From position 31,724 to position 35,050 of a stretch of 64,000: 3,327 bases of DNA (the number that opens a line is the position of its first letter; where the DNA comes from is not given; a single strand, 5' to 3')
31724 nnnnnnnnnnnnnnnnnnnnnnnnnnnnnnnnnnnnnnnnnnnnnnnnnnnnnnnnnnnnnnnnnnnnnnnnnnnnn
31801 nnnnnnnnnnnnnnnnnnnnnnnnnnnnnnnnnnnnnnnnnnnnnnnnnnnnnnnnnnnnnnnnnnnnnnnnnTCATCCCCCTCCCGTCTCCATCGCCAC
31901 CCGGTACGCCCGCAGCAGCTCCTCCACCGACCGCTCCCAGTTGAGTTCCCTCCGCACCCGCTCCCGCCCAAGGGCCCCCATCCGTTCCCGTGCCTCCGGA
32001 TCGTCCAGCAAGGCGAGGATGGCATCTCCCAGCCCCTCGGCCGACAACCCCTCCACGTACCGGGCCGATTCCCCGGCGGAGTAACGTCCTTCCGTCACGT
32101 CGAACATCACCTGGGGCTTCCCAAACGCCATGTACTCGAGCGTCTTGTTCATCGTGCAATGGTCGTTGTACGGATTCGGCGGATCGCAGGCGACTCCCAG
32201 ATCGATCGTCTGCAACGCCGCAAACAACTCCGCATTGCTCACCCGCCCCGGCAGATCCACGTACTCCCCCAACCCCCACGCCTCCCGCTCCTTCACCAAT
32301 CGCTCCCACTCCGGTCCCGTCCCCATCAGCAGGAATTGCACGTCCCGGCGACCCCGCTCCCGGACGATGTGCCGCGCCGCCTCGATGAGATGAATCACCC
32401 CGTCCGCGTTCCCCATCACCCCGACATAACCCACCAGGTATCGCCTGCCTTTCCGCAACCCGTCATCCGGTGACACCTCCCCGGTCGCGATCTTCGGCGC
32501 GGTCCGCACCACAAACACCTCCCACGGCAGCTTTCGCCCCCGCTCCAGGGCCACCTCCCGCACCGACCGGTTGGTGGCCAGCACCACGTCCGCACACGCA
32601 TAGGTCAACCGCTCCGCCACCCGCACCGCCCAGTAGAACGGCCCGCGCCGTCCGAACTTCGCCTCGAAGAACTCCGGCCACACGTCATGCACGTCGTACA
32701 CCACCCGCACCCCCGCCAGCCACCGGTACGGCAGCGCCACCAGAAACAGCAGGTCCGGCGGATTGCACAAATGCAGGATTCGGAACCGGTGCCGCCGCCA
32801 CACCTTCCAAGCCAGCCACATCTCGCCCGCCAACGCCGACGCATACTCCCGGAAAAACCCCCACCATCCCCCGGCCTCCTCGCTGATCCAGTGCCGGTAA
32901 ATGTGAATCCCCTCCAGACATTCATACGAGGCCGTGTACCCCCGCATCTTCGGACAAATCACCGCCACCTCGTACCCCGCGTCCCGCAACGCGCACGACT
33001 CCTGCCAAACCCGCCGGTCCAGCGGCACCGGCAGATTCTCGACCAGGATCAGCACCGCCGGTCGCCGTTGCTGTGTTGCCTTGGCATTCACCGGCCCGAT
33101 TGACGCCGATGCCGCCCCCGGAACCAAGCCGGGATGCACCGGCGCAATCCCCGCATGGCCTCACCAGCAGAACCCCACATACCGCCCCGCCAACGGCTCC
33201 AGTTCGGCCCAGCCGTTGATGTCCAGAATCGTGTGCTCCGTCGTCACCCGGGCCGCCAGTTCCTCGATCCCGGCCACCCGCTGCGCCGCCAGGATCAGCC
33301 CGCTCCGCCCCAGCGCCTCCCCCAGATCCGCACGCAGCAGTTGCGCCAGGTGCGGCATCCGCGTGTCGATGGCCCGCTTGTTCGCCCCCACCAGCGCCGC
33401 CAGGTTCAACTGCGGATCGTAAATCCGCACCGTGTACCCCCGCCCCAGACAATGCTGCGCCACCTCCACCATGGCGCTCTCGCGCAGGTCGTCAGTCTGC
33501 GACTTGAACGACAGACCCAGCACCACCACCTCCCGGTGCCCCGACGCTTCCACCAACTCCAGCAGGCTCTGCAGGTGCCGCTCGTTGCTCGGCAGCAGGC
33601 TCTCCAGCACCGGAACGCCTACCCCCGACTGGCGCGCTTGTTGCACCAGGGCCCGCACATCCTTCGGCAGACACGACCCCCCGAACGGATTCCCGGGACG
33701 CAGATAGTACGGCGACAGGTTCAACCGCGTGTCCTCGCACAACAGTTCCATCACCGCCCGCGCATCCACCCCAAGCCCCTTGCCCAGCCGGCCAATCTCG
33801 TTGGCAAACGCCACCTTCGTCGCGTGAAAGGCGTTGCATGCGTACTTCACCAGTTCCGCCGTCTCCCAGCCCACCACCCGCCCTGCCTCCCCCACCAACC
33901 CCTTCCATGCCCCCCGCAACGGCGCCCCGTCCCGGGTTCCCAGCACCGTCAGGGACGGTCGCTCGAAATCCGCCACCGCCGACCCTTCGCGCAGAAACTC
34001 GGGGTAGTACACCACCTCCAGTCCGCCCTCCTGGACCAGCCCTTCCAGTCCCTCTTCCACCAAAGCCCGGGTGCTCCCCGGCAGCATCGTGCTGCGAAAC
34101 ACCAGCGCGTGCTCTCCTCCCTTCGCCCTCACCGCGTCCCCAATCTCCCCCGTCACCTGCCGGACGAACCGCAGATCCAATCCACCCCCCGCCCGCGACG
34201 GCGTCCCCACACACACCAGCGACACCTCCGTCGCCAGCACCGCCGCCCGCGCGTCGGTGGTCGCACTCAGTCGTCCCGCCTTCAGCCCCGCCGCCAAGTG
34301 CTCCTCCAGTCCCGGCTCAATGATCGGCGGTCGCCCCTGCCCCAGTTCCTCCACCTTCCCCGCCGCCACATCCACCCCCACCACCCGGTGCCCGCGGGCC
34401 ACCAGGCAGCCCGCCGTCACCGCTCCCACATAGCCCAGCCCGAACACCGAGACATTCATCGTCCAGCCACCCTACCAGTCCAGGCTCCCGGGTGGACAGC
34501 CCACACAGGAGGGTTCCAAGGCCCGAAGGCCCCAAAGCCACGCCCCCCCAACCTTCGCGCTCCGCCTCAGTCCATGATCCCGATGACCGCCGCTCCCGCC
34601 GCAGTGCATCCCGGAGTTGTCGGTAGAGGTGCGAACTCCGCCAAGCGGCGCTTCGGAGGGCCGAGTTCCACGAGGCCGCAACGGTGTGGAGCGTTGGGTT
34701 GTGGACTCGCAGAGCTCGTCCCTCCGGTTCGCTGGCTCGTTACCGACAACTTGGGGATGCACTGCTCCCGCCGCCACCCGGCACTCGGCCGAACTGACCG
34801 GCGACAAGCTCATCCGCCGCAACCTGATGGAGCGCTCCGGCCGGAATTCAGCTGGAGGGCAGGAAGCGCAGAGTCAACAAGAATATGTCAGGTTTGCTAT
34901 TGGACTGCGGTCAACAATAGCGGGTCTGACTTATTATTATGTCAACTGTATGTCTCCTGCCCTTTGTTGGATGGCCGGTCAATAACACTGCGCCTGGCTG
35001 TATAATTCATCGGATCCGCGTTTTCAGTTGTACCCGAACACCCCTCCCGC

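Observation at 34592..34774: Archetype of an undescribed ~160-bp MITE-like family: 23-nt terminal inverted repeats and a perfect 11-bp target-site-duplication-like direct repeat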

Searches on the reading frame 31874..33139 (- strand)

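Call 10: search_protein_families(library=pfam, proteins=[window:31874-33139:-])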
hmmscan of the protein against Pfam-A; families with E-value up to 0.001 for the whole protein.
window:31874-33139:- (421 aa): 5 families
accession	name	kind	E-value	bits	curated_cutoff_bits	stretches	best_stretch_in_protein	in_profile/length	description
PF13692.12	Glyco_trans_1_4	-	1.1e-17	65.1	27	1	235-380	3-142/142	Glycosyl transferases group 1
PF13579.12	Glyco_trans_4_4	-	7.4e-14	52.8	29.7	1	42-202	5-147/158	Glycosyl transferase 4-like domain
PF13439.12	Glyco_transf_4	-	2.3e-12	47.7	28.5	1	43-201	7-153/170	Glycosyltransferase Family 4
PF00534.26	Glycos_transf_1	-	2.3e-12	47.2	26.4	1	228-393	10-171/172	Glycosyl transferases group 1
PF13524.12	Glyco_trans_1_2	-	2.1e-10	41.2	25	1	264-409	11-143/144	Glycosyl transferase-like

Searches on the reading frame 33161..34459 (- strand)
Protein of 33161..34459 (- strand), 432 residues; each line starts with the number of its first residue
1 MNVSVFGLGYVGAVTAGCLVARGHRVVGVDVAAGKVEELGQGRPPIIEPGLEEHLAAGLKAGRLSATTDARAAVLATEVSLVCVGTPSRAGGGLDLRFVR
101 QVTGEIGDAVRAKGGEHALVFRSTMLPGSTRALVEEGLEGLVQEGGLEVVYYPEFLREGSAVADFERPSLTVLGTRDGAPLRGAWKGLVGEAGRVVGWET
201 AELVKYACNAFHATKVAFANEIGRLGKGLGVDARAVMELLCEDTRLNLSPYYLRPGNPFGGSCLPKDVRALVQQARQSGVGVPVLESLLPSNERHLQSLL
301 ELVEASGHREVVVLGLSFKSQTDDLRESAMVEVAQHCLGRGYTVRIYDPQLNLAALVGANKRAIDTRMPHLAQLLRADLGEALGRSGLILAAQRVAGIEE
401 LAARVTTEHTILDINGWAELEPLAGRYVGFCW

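Call 10: search_protein_families(library=pfam, proteins=[window:33161-34459:-])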
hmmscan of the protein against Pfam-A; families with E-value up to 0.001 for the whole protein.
window:33161-34459:- (432 aa): 3 families
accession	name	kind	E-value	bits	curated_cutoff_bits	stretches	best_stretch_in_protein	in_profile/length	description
PF03721.20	UDPG_MGDP_dh_N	-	5.4e-44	150.4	27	1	1-177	1-177/187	UDP-glucose/GDP-mannose dehydrogenase family, NAD binding domain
PF00984.24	UDPG_MGDP_dh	-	1.3e-27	96.1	25.4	1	199-293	1-93/94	UDP-glucose/GDP-mannose dehydrogenase family, central domain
PF03720.21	UDPG_MGDP_dh_C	-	4.6e-11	43.5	30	1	313-356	2-45/103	UDP-glucose/GDP-mannose dehydrogenase family, UDP binding domain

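Call 14: find_encoding_contigs(protein=window:33161-34459:-, flank=10000, max_places=6)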
Protein window:33161-34459:- (432 aa): 1 contig read that carries it; 1 place shown.
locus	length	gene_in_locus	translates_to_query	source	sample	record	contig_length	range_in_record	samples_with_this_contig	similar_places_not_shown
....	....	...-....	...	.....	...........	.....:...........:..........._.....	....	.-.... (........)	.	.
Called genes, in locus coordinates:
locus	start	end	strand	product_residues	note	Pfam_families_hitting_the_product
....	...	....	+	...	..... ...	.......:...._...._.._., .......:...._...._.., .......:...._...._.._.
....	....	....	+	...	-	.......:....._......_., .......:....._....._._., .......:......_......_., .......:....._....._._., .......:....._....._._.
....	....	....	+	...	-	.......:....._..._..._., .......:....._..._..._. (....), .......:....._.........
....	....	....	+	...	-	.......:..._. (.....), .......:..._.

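Call 33: find_homologous_proteins(query=window:33161-34459:-, max_evalue=1e-100)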
Query window:33161-34459:- (432 aa): 6613 proteins with E <= 1e-100 among 8000 candidates; the best 120 are listed.
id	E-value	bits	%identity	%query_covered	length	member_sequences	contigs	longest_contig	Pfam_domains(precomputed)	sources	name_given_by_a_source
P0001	1.1e-279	946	100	100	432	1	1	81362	PF00984.25,PF03721.21,PF03720.23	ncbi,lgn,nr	ncbi:MAG: UDP-glucose/GDP-mannose dehydrogenase family protein [Verrucomicrobiae bacterium]|nr:UDP-g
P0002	1.3e-245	833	88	100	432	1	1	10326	PF00984.25,PF03721.21,PF03720.23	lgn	-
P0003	2.3e-207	707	76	100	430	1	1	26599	PF00984.25,PF03721.21,PF03720.23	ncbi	-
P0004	1.3e-206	705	73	100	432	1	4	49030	PF00984.25,PF03721.21,PF03720.23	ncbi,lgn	-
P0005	4.9e-204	696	76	100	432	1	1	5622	PF00984.25,PF03721.21,PF03720.23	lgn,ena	-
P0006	7.3e-202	689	73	100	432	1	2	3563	PF00984.25,PF03721.21,PF03720.23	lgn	-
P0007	1.1e-200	685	73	100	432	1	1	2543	PF00984.25,PF03721.21,PF03720.23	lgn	-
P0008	4.6e-200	683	72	100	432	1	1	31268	PF00984.25,PF03721.21,PF03720.23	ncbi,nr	ncbi:MAG: UDP-glucose/GDP-mannose dehydrogenase family protein [Verrucomicrobiales bacterium]|nr:UDP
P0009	5.2e-200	683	72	100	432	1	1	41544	PF00984.25,PF03721.21,PF03720.23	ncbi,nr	ncbi:MAG: UDP-glucose/GDP-mannose dehydrogenase family protein [Verrucomicrobiales bacterium]|nr:UDP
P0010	1.6e-199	682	73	100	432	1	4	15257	PF00984.25,PF03721.21,PF03720.23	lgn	-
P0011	3.0e-198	677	73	100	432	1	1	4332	PF00984.25,PF03721.21,PF03720.23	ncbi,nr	ncbi:MAG: nucleotide sugar dehydrogenase [Verrucomicrobiales bacterium]|nr:nucleotide sugar dehydrog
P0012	6.0e-197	673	71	100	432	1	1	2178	PF00984.25,PF03721.21,PF03720.23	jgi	jgi:GDP-mannose 6-dehydrogenase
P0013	1.5e-196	672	71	100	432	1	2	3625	PF00984.25,PF03721.21,PF03720.23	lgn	-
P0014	3.3e-196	671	71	100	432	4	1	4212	PF00984.25,PF03721.21,PF03720.23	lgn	-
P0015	1.0e-194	666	72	100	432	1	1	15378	PF00984.25,PF03721.21,PF03720.23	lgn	-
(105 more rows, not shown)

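Call 34: find_encoding_contigs(protein=P0002, flank=10000, max_places=3)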
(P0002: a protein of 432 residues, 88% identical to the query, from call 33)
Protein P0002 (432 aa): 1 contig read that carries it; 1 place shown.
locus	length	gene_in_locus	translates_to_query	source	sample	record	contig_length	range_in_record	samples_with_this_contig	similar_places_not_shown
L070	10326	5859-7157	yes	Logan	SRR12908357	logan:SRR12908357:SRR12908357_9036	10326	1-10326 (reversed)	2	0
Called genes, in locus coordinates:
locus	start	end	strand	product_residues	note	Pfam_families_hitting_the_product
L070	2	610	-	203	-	?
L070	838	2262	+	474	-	PF01261:AP_endonuc_2 (faint)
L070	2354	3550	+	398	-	-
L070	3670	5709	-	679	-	PF05649:Peptidase_M13_N, PF01431:Peptidase_M13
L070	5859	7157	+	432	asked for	PF03721:UDPG_MGDP_dh_N, PF00984:UDPG_MGDP_dh, PF03720:UDPG_MGDP_dh_C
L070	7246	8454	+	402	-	PF13439:Glyco_transf_4, PF13579:Glyco_trans_4_4, PF00534:Glycos_transf_1, PF13692:Glyco_trans_1_4, PF13524:Glyco_trans_1_2 (weak)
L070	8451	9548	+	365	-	PF02899:Phage_int_SAM_1, PF13495:Phage_int_SAM_4 (weak), PF00589:Phage_integrase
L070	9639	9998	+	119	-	PF00076:RRM_1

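Call 35: find_encoding_contigs(protein=P0003, flank=10000, max_places=3)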
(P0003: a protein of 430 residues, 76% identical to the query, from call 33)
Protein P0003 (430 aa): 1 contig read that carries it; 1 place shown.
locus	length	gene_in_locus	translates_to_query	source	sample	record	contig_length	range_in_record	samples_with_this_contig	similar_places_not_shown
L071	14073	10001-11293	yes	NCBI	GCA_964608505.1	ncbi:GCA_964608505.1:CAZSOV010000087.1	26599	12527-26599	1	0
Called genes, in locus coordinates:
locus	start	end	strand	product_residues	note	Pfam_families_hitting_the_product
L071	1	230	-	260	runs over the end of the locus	PF00460:Flg_bb_rod, PF22692:LlgE_F_G_D1, PF06429:Flg_bbr_C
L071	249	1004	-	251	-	PF22692:LlgE_F_G_D1, PF06429:Flg_bbr_C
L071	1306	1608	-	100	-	-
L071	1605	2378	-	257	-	PF13677:MotB_plug, PF00691:OmpA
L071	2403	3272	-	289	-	PF20560:MotA_N, PF01618:MotA_ExbB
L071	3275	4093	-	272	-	PF04542:Sigma70_r2, PF04297:UPF0122 (faint), PF04539:Sigma70_r3, PF04545:Sigma70_r4, PF08281:Sigma70_r4_2 (weak)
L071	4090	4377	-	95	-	-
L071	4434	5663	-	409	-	PF00448:SRP54 (faint)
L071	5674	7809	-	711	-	PF00771:FHIPEP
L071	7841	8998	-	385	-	PF01312:Bac_export_2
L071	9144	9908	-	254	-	PF01311:Bac_export_1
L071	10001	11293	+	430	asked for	PF03721:UDPG_MGDP_dh_N, PF00984:UDPG_MGDP_dh, PF03720:UDPG_MGDP_dh_C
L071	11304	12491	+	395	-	PF13439:Glyco_transf_4, PF13579:Glyco_trans_4_4, PF00534:Glycos_transf_1, PF13692:Glyco_trans_1_4, PF13524:Glyco_trans_1_2 (weak)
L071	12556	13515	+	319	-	PF02899:Phage_int_SAM_1, PF00589:Phage_integrase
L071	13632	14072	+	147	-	?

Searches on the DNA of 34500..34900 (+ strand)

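Call 31: search_dna_similar(query=window:34592-34774:+, collection=plasmids, mode=distant, max_evalue=0.01)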
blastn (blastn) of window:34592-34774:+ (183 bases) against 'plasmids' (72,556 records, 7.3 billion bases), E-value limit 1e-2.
No match.

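Call 60: search_rna_families(source=window, start=34500, end=34900, threshold=evalue, max_evalue=1)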
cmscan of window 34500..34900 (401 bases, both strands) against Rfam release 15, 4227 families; matches with E-value up to 1: 4.
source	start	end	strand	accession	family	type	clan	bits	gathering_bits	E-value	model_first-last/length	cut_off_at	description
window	34650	34730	+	RF01997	mir-969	Gene; miRNA;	-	27.5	61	0.0028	1-86/86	no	mir-969 microRNA precursor family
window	34651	34729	+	RF03349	mir-3151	Gene; miRNA;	-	21.9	83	0.24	1-85/85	no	mir-3151 microRNA precursor family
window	34604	34762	+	RF04159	MIR1437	Gene; miRNA;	-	20.8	168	0.29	1-192/192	no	MIR1437 microRNA precursor family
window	34616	34750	+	RF03296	MIR8788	Gene; miRNA;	-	20.5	124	0.47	1-138/138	no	MIR8788 microRNA precursor family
